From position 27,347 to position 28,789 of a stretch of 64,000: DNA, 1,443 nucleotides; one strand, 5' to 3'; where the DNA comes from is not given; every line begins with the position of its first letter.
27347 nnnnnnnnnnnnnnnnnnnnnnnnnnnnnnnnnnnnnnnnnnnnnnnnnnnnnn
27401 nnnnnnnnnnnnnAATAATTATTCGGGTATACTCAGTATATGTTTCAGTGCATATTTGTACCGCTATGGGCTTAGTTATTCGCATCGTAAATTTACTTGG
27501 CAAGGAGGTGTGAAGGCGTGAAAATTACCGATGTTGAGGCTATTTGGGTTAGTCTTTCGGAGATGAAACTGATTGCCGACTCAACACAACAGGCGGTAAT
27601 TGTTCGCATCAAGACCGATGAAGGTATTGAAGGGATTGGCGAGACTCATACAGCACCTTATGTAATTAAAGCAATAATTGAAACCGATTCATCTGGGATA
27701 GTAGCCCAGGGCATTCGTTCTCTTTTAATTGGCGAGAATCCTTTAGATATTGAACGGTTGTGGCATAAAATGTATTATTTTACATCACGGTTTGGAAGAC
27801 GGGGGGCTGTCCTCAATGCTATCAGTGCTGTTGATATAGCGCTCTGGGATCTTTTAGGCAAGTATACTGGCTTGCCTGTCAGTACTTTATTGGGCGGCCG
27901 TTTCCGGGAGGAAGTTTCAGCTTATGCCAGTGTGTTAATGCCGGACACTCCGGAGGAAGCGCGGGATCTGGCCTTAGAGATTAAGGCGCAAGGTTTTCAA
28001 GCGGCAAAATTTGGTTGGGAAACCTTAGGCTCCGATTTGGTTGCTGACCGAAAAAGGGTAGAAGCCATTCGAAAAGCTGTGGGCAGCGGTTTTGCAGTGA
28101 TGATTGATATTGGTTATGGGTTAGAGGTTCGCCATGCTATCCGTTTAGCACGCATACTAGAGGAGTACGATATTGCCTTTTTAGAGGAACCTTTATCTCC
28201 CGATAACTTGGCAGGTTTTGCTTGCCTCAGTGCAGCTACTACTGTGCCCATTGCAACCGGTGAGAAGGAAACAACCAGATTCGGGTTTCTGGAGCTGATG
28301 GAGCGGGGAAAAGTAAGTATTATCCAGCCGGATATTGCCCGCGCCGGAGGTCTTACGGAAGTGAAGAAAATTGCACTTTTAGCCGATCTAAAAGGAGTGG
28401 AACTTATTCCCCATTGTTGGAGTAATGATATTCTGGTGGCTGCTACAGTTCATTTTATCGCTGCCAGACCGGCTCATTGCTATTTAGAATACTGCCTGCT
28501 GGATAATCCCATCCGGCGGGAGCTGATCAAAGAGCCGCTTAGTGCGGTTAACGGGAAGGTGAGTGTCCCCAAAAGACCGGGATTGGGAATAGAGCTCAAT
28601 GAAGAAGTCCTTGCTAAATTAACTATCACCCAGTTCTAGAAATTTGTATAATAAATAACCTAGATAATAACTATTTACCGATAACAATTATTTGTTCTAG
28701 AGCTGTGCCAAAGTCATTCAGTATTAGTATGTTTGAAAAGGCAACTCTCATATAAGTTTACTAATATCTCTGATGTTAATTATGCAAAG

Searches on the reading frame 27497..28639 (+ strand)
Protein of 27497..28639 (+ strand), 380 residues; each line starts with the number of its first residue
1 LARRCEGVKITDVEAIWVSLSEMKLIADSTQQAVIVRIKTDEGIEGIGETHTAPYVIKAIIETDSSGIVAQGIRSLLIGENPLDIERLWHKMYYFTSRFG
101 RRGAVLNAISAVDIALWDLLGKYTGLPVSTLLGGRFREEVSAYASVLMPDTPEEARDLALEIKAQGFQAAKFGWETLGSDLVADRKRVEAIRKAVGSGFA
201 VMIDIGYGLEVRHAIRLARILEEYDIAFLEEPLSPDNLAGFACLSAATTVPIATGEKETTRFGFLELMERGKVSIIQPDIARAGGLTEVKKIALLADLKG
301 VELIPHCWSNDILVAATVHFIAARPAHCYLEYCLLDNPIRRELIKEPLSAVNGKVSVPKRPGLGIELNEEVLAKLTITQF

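Call 4: search_protein_families(library=pfam, proteins=[window:27497-28639:+], max_evalue=0.01)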
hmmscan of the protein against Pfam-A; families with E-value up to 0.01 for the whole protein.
window:27497-28639:+ (380 aa): 2 families
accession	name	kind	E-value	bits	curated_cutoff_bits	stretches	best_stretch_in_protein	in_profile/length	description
PF13378.12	MR_MLE_C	-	4.7e-62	210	29.4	1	156-371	3-219/219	Enolase C-terminal domain-like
PF02746.21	MR_MLE_N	-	1.6e-19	70.7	22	1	24-133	19-117/117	Mandelate racemase / muconate lactonizing enzyme, N-terminal domain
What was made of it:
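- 27497..28639 (+): Enolase-superfamily (MR/MLE) protein of the acid-sugar-dehydratase-like subgroup. Public gene calls start it at 27518. Pfam MR_MLE_N and MR_MLE_C (call 4).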

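Call 5: search_protein_families(library=ncbifam, proteins=[window:27497-28639:+], max_evalue=0.001)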
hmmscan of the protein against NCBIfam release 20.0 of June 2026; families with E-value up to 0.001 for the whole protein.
window:27497-28639:+ (380 aa): 17 families
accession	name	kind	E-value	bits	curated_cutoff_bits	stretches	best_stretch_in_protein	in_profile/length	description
NF010624.0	PRK14017.1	equivalog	1e-62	212.5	311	1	33-375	15-360/382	galactonate dehydratase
NF040866.1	AraD_Arch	equivalog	4.5e-61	206.9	650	1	23-375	24-369/372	arabinonate dehydratase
NF040790.2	glucon_galact_dh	equivalog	6e-60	203.1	750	1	9-377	2-371/390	bifunctional D-gluconate/D-galactonate dehydratase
NF047820.1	TalGalacDh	equivalog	2.1e-58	198.1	500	1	33-373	38-362/371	L-talarate/galactarate dehydratase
NF011968.0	PRK15440.1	equivalog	3.3e-57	194.2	393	1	66-372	83-388/395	L-rhamnonate dehydratase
NF043051.1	ManoateDhtManD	equivalog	7.4e-48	163.3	550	2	186-375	193-383/403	D-mannonate dehydratase ManD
NF011654.0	PRK15072.1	subfamily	9.1e-45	153.2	430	2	186-375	194-384/404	D-galactonate dehydratase family protein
TIGR02534.1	mucon_cyclo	subfamily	3.7e-36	125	334.95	1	25-376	21-366/368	muconate/chloromuconate family cycloisomerase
NF043002.1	HProlDhtase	equivalog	1.1e-29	103.5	500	1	32-374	32-361/366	cis-3-hydroxy-L-proline dehydratase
NF041118.1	A_G_epim_Thtga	equivalog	2e-18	66.6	500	1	28-329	26-314/341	L-Ala-D/L-Glu epimerase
NF042940.1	racemase_DgcA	equivalog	9.1e-13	48.1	400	1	80-328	67-291/323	N-acetyl-D-Glu racemase DgcA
NF011708.0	PRK15129.1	equivalog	1.2e-10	41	343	1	32-308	28-276/321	L-Ala-D/L-Glu epimerase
TIGR01928.1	menC_lowGC_arch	equivalog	1.6e-10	40.6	200.65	1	31-296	21-271/325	o-succinylbenzoate synthase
TIGR03247.1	glucar-dehydr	equivalog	1.9e-10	40.1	828.7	1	201-374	228-404/441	glucarate dehydratase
TIGR01927.1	menC_gam_Gplu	equivalog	1.1e-08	34.8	130.55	1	153-295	111-252/307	o-succinylbenzoate synthase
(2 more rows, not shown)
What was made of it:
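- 27497..28639 (+): The best NCBIfam hit is galactonate dehydratase at 212 bits against a cut-off of 311 (call 5).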

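Call 43: search_solved_structures(query=window:27497-28639:+, max_evalue=1e-30)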
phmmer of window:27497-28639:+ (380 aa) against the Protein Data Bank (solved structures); distinct sequences matched with E-value up to 1e-30: 52.
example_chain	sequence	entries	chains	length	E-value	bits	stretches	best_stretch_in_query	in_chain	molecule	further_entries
3sjn_A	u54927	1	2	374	3.4e-92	312.5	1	8-376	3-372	Mandelate racemase/muconate lactonizing protein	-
4ggb_A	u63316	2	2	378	1.1e-63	218.7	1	34-375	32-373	Putative uncharacterized protein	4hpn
5olc_A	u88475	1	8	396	1.6e-61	211.6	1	30-371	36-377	Galactonate dehydratase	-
3ozm_A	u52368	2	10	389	3e-54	187.7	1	30-372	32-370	Putative mandelate racemase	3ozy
3h12_A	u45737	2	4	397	3.2e-54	187.6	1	30-372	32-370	mandelate racemase | Putative mandelate racemase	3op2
2gl5_A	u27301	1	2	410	3.6e-52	180.9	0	177-373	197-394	putative dehydratase protein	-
4e6m_A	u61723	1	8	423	4.5e-52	180.5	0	177-373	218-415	Putative dehydratase protein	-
2qq6_A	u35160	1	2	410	1e-49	172.7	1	186-371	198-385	Mandelate racemase/muconate lactonizing enzyme-like protein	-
3ssz_A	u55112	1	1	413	1.4e-49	172.3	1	34-378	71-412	Mandelate racemase/muconate lactonizing enzyme, N-terminal domain protein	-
3sqs_A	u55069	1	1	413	4.3e-49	170.7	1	15-374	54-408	mandelate racemase/muconate lactonizing protein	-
2poz_A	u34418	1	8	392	8.4e-49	169.8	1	28-367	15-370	Putative dehydratase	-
3stp_A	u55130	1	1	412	2.4e-48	168.3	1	30-378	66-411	Galactonate dehydratase, putative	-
2oz3_A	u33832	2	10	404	8.3e-48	166.5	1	68-371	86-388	Mandelate racemase/muconate lactonizing enzyme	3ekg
4e4u_A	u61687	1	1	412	1.6e-47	165.5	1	34-374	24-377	Mandalate racemase/muconate lactonizing enzyme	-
3rcy_A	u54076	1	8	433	8.7e-47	163.1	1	34-373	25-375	Mandelate racemase/muconate lactonizing enzyme-like protein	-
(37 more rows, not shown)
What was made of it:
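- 27497..28639 (+): The best PDB match is 3sjn at 312 bits (call 43).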

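Call 65: find_related_loci(query=window:27497-28639:+, collection=metagenome_contigs, flank=10000)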
Query window:27497-28639:+ (380 aa) in metagenome_contigs; peptide patterns used: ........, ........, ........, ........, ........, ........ (x = any residue, [..] = any of these).
116 stretches matched a pattern; 66 encode a relative of the query (tblastn E <= 1e-3); 66 distinct loci.
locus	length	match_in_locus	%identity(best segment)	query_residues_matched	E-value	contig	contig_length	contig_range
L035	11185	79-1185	48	8-377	2e-107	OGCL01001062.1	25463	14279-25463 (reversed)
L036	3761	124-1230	47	8-377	8e-109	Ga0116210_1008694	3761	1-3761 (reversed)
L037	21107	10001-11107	47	8-377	2e-105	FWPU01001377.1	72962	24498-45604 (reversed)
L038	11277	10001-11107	47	8-377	5e-105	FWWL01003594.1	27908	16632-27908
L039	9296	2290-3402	46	6-377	3e-103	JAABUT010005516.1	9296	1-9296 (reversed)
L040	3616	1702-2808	45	8-377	2e-104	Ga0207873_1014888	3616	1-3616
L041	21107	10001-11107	46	8-377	3e-102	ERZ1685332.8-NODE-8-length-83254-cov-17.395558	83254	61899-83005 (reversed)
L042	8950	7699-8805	47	8-377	3e-102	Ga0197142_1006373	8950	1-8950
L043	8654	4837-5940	45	6-374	1e-101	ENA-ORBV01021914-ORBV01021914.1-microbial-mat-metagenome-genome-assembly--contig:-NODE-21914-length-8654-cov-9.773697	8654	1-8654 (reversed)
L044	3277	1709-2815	45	8-377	8e-104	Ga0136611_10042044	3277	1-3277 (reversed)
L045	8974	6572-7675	45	6-374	1e-101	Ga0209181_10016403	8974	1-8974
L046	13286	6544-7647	45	6-374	5e-101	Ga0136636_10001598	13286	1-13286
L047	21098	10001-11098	46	8-374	3e-100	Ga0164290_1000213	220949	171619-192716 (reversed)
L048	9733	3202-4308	45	8-377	2e-99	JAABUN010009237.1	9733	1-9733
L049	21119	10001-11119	44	4-377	1e-97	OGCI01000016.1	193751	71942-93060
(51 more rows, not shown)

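Call 69: search_protein_families(library=pfam, proteins=[L041:4961-5914:+, L041:6344-7324:+, L041:7430-8983:+, L041:9314-9985:+, L041:11091-12047:+, L041:12295-13746:-, L047:5581-6609:+, L047:7495-8964:+, L047:8715-9992:+, L047:12354-13250:+], max_evalue=0.00001)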
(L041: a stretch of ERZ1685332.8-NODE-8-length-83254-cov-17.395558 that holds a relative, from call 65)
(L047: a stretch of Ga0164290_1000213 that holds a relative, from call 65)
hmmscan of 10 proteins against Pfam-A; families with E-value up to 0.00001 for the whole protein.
L041:4961-5914:+ (317 aa): 1 family
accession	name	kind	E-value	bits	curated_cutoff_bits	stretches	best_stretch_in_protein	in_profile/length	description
PF20254.3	DMFA2_C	-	8.3e-21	75.3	27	1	185-299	262-369/374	N,N-dimethylformamidase beta subunit-like, C-terminal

L041:6344-7324:+ (326 aa): 1 family
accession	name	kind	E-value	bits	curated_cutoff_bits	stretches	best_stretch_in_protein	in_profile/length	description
PF00392.27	GntR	-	1.2e-18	66.9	27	1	23-85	2-64/64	Bacterial regulatory proteins, gntR family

L041:7430-8983:+ (517 aa): 1 family
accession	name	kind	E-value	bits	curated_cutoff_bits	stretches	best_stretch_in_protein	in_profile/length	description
PF04734.18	Ceramidase_alk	-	9.5e-10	38.2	32.1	1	72-293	3-228/509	Neutral/alkaline non-lysosomal ceramidase, N-terminal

L041:9314-9985:+ (223 aa): 1 family
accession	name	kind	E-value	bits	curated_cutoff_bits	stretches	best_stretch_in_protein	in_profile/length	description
PF24827.1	AstE_AspA_cat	-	9.1e-17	61.7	25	1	1-123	63-191/192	Succinylglutamate desuccinylase/Aspartoacylase catalytic domain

L041:11091-12047:+ (318 aa): 1 family
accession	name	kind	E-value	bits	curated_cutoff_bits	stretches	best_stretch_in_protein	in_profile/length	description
PF04909.20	Amidohydro_2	-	5e-33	115.5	26.4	1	24-316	1-288/289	Amidohydrolase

L041:12295-13746:- (483 aa): 2 families
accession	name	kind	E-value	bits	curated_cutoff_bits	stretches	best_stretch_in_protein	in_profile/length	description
PF01740.26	STAS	-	1.1e-15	57.7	22.6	1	369-472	3-105/106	STAS domain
PF13466.11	STAS_2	-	4.5e-08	33.6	29.2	1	381-460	3-80/80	STAS domain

L047:5581-6609:+ (342 aa): 2 families
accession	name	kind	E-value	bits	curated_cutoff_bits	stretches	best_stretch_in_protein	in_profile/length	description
PF00392.27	GntR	-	6.9e-16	58.1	27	1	41-100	5-64/64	Bacterial regulatory proteins, gntR family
PF02082.26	Rrf2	-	6.6e-06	26.7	30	0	58-108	21-71/132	Iron-dependent Transcriptional regulator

L047:7495-8964:+ (489 aa): 1 family
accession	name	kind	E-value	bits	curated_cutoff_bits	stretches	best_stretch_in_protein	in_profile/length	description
PF04734.18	Ceramidase_alk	-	1.4e-06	27.7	32.1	1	44-265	3-228/509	Neutral/alkaline non-lysosomal ceramidase, N-terminal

L047:8715-9992:+ (425 aa): 1 family
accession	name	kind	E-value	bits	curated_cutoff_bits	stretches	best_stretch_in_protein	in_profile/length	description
PF24827.1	AstE_AspA_cat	-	4.5e-38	131.2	25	1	137-324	1-191/192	Succinylglutamate desuccinylase/Aspartoacylase catalytic domain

L047:12354-13250:+ (298 aa): 0 families
